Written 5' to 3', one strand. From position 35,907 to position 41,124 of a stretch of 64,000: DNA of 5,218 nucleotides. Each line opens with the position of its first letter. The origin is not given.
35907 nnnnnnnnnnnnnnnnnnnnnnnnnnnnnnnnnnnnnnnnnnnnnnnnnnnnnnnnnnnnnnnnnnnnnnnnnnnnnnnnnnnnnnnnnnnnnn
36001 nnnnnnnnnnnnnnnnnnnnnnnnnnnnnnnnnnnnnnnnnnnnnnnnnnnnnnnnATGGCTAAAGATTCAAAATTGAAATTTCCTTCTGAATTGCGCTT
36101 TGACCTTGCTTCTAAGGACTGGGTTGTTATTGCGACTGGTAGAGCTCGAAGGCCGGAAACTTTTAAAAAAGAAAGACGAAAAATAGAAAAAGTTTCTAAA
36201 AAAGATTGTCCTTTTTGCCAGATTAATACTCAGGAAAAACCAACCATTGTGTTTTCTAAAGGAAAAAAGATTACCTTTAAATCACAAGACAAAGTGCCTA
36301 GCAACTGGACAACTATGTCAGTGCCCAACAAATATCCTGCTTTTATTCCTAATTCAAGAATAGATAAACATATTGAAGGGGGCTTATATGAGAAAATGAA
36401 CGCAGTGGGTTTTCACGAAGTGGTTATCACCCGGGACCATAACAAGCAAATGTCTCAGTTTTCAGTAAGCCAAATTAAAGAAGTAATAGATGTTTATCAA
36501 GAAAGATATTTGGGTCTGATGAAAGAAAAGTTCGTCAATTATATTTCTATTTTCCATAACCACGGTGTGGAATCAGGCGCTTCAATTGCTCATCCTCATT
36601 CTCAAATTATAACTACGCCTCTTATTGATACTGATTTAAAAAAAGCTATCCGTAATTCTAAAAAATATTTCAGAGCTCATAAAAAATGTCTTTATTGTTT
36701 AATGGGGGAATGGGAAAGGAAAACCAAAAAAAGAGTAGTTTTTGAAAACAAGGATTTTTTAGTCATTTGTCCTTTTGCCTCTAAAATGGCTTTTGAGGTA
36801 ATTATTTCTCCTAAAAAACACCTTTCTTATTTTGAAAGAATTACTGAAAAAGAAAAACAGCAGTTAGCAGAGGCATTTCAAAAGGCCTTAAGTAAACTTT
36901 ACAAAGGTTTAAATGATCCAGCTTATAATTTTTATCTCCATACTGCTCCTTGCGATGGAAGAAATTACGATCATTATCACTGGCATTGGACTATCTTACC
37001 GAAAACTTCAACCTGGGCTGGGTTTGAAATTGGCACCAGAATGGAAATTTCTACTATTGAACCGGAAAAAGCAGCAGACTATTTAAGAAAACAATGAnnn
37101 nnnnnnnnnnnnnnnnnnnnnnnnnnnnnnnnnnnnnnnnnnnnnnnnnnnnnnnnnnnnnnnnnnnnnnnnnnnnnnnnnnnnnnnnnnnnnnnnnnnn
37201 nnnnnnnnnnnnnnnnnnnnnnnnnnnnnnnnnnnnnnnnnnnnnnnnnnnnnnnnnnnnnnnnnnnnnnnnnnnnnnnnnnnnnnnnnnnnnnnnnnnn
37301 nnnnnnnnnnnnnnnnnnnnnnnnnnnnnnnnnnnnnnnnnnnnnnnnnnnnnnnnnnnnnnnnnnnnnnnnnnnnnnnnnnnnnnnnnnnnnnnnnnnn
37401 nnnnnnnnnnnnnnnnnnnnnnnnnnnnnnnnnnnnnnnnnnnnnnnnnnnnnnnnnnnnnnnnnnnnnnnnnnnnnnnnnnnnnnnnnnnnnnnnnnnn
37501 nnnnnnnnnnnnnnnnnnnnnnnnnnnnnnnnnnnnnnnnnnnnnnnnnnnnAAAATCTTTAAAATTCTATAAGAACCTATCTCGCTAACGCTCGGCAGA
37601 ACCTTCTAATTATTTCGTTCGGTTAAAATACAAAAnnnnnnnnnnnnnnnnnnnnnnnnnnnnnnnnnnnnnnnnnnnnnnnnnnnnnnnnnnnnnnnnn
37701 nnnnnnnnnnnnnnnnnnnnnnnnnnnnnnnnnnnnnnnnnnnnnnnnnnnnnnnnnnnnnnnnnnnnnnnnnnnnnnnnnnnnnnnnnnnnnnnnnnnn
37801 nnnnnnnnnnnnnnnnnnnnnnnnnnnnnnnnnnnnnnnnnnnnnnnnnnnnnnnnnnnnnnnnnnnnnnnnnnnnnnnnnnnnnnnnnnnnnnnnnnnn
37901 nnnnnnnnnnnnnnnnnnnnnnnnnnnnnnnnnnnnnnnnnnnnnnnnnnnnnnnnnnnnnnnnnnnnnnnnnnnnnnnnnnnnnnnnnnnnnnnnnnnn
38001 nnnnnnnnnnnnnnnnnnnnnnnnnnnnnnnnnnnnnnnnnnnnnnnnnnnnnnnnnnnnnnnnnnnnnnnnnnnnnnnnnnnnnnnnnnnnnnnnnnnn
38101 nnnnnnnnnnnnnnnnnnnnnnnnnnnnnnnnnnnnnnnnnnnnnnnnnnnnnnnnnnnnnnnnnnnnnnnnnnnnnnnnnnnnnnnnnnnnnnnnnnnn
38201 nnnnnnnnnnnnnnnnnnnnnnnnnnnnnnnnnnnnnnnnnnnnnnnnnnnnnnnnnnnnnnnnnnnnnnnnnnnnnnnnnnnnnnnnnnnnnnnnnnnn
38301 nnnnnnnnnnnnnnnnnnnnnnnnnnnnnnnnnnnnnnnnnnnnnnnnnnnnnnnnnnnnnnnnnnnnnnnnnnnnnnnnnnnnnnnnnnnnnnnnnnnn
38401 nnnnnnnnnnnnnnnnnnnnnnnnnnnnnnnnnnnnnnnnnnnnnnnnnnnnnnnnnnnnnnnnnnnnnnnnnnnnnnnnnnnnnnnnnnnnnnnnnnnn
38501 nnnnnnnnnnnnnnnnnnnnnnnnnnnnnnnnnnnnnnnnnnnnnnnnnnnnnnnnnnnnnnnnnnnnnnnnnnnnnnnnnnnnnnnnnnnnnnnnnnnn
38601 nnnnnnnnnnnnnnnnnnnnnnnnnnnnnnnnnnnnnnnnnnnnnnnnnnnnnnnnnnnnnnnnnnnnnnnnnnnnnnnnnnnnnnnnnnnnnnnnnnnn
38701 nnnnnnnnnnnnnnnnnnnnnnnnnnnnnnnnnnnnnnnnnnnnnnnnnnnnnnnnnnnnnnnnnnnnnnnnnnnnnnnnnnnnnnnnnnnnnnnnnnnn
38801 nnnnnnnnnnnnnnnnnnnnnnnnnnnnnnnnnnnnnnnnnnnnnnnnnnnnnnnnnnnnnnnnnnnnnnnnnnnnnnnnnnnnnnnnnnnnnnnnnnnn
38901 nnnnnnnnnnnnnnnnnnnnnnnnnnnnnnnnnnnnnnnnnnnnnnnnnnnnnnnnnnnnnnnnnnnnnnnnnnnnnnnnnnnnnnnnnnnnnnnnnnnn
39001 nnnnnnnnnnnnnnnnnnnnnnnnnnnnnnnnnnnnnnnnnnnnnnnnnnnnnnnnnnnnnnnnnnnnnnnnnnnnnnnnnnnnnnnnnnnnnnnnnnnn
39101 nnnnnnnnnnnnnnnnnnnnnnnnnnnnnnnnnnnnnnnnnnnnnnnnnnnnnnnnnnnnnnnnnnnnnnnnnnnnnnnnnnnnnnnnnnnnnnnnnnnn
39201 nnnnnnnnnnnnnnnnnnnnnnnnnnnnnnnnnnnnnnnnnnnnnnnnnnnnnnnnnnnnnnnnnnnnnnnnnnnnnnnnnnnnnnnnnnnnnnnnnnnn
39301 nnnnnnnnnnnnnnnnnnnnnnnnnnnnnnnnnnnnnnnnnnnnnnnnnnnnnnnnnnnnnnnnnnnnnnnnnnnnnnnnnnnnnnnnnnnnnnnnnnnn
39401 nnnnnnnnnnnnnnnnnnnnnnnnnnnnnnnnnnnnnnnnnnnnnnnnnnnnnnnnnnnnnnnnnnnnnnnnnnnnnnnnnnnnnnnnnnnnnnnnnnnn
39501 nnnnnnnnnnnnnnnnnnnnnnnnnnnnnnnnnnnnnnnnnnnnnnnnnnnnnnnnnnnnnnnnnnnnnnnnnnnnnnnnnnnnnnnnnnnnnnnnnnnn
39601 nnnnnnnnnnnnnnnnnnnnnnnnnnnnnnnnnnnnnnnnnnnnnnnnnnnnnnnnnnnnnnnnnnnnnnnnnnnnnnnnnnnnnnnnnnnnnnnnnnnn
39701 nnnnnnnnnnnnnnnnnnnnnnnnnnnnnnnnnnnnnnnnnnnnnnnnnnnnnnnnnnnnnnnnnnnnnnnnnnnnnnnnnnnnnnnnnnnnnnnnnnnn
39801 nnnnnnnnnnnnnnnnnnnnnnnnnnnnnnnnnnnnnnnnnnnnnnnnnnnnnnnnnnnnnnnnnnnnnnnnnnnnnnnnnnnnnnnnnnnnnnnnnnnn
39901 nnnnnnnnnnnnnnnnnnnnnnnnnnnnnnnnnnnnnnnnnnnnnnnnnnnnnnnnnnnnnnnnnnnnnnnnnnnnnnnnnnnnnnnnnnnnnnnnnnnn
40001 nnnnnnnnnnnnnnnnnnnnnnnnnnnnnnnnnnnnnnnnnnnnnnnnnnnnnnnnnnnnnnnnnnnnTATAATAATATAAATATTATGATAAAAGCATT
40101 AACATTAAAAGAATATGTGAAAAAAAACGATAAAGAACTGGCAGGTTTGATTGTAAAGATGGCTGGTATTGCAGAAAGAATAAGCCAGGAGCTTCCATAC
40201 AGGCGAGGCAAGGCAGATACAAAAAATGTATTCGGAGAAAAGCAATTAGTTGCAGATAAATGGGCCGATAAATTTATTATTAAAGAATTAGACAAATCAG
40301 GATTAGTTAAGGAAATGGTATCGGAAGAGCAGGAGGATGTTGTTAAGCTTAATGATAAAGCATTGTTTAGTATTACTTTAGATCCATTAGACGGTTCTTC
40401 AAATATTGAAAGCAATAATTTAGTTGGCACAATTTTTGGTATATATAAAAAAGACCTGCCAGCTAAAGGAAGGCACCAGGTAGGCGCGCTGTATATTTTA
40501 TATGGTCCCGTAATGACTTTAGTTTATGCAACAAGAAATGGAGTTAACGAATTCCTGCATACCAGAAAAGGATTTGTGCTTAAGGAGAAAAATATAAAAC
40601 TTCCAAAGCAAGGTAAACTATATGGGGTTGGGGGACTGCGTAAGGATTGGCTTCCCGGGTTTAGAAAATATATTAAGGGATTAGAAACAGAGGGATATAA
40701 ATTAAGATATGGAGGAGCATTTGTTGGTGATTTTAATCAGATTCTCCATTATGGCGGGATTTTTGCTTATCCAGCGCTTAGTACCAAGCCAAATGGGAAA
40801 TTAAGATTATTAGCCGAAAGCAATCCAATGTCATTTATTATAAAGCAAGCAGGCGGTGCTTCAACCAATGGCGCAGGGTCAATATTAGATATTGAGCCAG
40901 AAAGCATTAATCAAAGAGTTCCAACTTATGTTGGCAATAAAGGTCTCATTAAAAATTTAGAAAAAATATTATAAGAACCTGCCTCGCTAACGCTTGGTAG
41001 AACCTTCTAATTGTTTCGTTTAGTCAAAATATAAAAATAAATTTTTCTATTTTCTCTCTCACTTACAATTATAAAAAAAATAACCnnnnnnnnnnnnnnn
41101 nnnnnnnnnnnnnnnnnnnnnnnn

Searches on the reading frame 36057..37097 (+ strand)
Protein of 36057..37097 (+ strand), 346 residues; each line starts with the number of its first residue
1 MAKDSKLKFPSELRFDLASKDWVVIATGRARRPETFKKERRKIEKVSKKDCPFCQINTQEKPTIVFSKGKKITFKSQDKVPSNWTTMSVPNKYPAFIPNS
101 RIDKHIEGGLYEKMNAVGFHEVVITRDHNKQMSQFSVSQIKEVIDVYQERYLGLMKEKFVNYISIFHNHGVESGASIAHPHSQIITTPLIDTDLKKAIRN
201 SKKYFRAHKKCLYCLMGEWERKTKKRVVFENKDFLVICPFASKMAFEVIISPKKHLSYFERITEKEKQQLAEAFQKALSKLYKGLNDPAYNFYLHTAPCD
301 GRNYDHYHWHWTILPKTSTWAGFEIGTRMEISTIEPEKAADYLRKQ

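Call 60: search_protein_families(library=pfam, proteins=[window:36057-37097:+], max_evalue=0.0001)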
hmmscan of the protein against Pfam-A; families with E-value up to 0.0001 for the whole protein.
window:36057-37097:+ (346 aa): 8 families
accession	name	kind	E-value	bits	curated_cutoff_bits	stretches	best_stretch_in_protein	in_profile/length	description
PF01087.27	GalP_UDP_transf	-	7e-16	59.6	22.1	1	11-187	12-180/184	Galactose-1-phosphate uridyl transferase, N-terminal domain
PF01230.28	HIT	-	8.5e-11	42.8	21.5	1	222-310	3-91/98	HIT domain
PF02744.22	GalP_UDP_tr_C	-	1.7e-10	41.3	29.2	1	199-313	3-119/165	Galactose-1-phosphate uridyl transferase, C-terminal domain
PF16268.10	DUF4921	-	2.8e-08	33.5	28.5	1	155-342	216-392/425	Domain of unknown function (DUF4921)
PF11969.13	DcpS_C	-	5.7e-08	33.7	24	1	220-320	9-108/114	Scavenger mRNA decapping enzyme C-term binding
PF16285.10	DUF4931_N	-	2.2e-07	31.4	24.1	1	122-186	55-120/124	Domain of unknown function (DUF4931) N-terminal domain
PF19327.4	Ap4A_phos_N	-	1.2e-05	25.3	23.1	1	110-195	94-168/177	Ap4A phosphorylase N-terminal domain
PF04677.20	CwfJ_C_1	-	2.8e-05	24.4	21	0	199-317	2-112/122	Protein similar to CwfJ C-terminus 1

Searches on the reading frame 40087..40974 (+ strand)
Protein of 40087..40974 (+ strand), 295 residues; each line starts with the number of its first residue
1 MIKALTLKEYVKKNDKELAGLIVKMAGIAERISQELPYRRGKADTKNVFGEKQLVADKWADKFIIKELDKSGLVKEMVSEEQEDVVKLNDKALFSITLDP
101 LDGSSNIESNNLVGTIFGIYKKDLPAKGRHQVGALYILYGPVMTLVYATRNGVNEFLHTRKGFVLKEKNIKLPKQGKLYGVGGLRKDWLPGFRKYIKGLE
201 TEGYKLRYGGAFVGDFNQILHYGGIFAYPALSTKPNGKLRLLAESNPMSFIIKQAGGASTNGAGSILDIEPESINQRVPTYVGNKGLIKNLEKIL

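Call 60: search_protein_families(library=pfam, proteins=[window:40087-40974:+], max_evalue=0.0001)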
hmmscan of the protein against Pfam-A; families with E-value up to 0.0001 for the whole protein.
window:40087-40974:+ (295 aa): 3 families
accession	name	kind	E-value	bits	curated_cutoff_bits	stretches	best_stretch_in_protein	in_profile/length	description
PF18913.5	FBPase_C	-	8.6e-38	129.5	27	1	172-294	1-125/127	Fructose-1-6-bisphosphatase, C-terminal domain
PF00316.25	FBPase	-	2.4e-31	109.3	34.8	1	39-158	47-179/191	Fructose-1-6-bisphosphatase, N-terminal domain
PF00459.30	Inositol_P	-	1.5e-05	25.1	27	1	27-157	15-141/271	Inositol monophosphatase family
